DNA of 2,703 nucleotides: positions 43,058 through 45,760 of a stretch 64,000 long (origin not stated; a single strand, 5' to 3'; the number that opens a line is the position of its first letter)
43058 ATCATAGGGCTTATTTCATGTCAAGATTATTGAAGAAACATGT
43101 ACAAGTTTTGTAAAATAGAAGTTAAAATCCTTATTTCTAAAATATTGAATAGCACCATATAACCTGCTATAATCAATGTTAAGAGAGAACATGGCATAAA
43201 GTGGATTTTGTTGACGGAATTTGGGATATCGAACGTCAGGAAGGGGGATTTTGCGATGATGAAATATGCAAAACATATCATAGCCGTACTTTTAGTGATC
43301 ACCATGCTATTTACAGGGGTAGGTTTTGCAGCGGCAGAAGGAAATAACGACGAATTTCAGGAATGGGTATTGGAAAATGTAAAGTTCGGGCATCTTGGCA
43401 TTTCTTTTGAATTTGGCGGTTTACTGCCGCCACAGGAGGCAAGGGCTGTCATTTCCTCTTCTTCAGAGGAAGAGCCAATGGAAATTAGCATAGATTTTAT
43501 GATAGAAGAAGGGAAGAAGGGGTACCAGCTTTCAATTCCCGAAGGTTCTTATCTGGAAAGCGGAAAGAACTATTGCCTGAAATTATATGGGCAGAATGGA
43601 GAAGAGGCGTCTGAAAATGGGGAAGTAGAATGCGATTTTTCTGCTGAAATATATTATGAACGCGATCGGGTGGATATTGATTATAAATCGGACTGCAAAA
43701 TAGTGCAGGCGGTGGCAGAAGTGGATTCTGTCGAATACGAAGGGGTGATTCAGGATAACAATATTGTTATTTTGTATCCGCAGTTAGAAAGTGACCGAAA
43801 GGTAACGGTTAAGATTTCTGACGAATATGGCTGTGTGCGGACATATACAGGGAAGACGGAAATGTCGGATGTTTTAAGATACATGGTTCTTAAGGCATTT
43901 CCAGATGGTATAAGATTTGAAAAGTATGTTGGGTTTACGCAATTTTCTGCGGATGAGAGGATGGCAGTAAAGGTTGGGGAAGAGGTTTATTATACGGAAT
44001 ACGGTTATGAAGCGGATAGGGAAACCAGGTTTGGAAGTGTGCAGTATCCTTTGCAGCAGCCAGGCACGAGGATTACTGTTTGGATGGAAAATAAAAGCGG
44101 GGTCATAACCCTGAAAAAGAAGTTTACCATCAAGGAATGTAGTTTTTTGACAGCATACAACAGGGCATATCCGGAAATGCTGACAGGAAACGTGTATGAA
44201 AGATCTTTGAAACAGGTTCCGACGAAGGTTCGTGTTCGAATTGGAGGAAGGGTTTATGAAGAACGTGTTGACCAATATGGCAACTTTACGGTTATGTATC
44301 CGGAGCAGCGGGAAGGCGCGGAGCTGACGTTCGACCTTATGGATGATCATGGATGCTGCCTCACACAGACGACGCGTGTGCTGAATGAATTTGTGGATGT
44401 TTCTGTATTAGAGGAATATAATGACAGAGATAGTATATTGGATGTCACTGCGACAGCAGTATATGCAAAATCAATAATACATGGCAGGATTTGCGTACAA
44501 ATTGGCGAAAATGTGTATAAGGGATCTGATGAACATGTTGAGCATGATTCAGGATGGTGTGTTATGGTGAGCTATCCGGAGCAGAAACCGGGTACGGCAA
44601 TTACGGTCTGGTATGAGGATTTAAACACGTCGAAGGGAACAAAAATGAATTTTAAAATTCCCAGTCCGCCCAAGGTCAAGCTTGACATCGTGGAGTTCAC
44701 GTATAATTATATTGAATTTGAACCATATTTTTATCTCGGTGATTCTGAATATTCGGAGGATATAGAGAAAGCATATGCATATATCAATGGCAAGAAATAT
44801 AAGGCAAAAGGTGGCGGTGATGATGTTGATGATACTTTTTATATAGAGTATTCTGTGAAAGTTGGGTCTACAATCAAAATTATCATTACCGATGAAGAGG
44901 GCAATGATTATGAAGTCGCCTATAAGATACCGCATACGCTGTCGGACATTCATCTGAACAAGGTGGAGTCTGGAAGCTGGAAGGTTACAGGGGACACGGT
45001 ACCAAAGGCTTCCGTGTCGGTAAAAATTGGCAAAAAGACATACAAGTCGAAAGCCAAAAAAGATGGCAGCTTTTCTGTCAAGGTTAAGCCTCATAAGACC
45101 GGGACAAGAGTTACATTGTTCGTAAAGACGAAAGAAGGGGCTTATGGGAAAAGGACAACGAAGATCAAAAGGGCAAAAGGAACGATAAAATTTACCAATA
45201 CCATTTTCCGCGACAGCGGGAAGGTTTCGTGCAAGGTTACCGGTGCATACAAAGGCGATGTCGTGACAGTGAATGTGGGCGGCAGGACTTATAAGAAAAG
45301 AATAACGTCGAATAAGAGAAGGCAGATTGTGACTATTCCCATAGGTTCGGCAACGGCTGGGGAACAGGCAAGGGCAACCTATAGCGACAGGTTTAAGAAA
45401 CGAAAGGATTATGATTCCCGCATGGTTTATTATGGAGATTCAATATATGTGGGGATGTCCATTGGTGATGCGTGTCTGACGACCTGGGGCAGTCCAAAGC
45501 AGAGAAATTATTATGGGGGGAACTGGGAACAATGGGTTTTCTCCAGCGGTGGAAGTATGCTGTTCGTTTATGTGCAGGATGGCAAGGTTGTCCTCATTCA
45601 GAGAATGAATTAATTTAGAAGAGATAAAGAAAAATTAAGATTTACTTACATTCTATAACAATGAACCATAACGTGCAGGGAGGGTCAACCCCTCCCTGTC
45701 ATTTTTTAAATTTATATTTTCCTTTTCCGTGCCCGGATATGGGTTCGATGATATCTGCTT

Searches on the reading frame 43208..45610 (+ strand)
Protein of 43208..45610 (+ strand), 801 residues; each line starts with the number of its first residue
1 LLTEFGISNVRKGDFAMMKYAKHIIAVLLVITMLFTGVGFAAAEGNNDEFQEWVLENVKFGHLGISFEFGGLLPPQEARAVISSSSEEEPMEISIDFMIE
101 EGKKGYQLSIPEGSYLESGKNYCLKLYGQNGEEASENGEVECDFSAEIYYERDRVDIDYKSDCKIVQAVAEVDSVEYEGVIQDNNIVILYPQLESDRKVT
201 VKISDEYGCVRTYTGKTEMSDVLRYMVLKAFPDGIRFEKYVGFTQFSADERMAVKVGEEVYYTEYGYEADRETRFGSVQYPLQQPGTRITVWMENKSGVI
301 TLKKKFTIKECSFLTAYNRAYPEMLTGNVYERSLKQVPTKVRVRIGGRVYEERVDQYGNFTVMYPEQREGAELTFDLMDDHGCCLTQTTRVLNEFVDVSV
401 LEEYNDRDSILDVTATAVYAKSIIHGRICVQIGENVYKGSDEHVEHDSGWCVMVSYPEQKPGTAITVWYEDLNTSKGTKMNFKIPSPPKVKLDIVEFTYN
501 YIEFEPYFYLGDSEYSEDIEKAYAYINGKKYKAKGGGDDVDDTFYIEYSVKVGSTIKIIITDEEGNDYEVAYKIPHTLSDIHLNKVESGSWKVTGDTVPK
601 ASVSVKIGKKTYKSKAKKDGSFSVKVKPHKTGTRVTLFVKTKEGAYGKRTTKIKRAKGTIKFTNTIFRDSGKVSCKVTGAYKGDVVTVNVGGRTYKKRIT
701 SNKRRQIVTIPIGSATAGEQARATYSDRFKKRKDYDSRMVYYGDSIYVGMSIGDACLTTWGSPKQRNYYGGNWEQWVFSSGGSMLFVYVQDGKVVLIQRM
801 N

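Call 66: search_protein_families(library=pfam, proteins=[window:43208-45610:+], max_evalue=0.00001)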
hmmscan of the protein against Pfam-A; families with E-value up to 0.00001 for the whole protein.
window:43208-45610:+ (801 aa): 1 family
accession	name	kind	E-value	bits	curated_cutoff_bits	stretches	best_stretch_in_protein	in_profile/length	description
PF17936.7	Big_6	-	3.4e-10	40.5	27.6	1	584-650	8-77/83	Bacterial Ig domain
